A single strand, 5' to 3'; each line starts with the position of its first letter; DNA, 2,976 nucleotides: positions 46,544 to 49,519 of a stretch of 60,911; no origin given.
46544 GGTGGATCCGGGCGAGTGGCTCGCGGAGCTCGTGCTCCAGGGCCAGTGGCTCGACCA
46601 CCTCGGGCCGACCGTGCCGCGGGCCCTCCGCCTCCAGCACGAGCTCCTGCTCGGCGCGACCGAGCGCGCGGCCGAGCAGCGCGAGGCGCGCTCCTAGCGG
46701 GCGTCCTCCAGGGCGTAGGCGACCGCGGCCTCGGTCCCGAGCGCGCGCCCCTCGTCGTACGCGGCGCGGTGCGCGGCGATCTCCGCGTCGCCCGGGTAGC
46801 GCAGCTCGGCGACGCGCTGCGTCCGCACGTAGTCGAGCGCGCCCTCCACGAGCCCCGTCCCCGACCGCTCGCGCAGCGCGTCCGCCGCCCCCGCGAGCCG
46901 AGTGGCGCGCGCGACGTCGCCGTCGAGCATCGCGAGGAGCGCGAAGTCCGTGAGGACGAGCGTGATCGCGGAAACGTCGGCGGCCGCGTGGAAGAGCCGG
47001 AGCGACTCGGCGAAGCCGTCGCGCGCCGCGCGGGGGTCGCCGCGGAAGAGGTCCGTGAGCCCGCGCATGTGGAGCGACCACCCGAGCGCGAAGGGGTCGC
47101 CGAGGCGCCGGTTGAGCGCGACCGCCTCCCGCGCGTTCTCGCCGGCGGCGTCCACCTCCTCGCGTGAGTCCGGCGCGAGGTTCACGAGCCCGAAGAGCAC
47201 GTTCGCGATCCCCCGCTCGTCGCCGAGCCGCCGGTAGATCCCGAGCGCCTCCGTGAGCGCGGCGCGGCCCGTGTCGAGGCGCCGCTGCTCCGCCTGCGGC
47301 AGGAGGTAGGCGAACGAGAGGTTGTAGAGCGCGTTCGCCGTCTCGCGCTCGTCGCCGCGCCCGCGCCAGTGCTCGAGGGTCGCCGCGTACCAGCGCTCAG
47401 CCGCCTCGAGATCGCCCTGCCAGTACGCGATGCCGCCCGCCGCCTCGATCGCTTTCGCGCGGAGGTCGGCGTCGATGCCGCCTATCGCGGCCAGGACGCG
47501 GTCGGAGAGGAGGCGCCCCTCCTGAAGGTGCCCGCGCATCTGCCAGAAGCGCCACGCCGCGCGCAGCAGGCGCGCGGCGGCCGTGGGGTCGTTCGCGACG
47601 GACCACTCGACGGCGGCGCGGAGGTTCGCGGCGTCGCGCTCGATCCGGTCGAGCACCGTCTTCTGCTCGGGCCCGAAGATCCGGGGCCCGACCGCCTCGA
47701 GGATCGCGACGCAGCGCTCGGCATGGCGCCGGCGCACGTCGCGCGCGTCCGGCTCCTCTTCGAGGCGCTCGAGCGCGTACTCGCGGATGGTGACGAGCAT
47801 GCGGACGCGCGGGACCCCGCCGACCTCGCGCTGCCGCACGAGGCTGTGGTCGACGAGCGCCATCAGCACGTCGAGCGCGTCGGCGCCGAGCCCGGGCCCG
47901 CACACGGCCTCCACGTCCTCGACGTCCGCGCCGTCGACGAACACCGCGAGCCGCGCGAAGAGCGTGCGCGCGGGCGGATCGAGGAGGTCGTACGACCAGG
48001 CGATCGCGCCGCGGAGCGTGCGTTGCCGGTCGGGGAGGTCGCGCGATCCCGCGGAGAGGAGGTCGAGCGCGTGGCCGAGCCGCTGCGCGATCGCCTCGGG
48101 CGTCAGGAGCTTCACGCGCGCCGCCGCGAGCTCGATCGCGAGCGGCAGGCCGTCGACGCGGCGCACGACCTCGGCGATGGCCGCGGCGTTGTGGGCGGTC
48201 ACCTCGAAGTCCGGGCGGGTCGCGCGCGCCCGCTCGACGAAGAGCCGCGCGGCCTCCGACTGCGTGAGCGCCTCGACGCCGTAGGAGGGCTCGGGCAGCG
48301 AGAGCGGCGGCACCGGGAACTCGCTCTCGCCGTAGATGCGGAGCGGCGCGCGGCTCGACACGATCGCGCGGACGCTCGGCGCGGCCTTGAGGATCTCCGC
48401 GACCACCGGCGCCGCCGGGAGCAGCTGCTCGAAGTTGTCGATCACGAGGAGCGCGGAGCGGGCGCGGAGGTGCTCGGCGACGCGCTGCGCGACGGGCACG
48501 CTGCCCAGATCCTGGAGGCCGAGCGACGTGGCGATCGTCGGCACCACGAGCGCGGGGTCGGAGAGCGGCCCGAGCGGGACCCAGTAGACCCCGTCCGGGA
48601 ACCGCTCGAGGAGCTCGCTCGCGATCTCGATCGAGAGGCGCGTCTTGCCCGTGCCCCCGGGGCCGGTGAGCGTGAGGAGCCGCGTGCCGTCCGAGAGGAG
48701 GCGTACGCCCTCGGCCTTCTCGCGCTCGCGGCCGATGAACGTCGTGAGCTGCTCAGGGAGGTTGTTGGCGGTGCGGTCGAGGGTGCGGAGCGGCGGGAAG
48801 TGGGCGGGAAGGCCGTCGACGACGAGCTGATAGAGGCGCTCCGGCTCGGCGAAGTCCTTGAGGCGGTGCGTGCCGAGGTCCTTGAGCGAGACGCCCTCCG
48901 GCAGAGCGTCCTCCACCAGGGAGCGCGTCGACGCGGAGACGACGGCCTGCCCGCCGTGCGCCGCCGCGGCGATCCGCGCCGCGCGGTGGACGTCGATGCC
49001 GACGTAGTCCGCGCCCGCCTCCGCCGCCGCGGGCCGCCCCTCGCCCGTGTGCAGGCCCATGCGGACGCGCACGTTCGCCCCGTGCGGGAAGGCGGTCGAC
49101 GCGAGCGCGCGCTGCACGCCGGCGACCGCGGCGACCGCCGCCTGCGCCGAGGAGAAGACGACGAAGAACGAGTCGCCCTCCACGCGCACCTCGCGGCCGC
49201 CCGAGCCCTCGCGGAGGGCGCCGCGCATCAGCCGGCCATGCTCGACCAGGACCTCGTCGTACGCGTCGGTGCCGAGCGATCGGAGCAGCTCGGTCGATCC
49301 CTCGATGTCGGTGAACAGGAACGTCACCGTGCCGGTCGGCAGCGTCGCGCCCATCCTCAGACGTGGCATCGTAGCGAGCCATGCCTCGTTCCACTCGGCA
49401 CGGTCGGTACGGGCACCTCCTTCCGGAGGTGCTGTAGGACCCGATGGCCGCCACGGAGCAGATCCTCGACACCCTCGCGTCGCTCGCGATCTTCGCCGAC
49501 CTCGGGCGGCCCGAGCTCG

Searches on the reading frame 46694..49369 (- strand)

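Call 52: search_protein_families(library=pfam, proteins=[window:46694-49369:-], max_evalue=0.001)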
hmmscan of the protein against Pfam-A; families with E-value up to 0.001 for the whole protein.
window:46694-49369:- (891 aa): 6 families
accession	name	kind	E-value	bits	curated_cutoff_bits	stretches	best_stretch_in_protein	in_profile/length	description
PF00211.25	Guanylate_cyc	-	3.5e-11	43.5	21.9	1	12-171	6-171/183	Adenylate and Guanylate cyclase catalytic domain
PF13424.12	TPR_12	-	2.9e-10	40.6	30.1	1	643-689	8-56/77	Tetratricopeptide repeat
PF13401.12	AAA_22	-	1.4e-08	35.6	27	1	228-326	4-100/130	AAA domain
PF00931.28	NB-ARC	-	4.1e-08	33.2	23.5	1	223-312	11-108/248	NB-ARC domain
PF00990.26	GGDEF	-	0.00011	22.5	23.8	1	14-101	32-119/161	Diguanylate cyclase, GGDEF domain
PF17874.7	TPR_MalT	-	0.00086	19.1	45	0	611-825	13-224/336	MalT-like TPR region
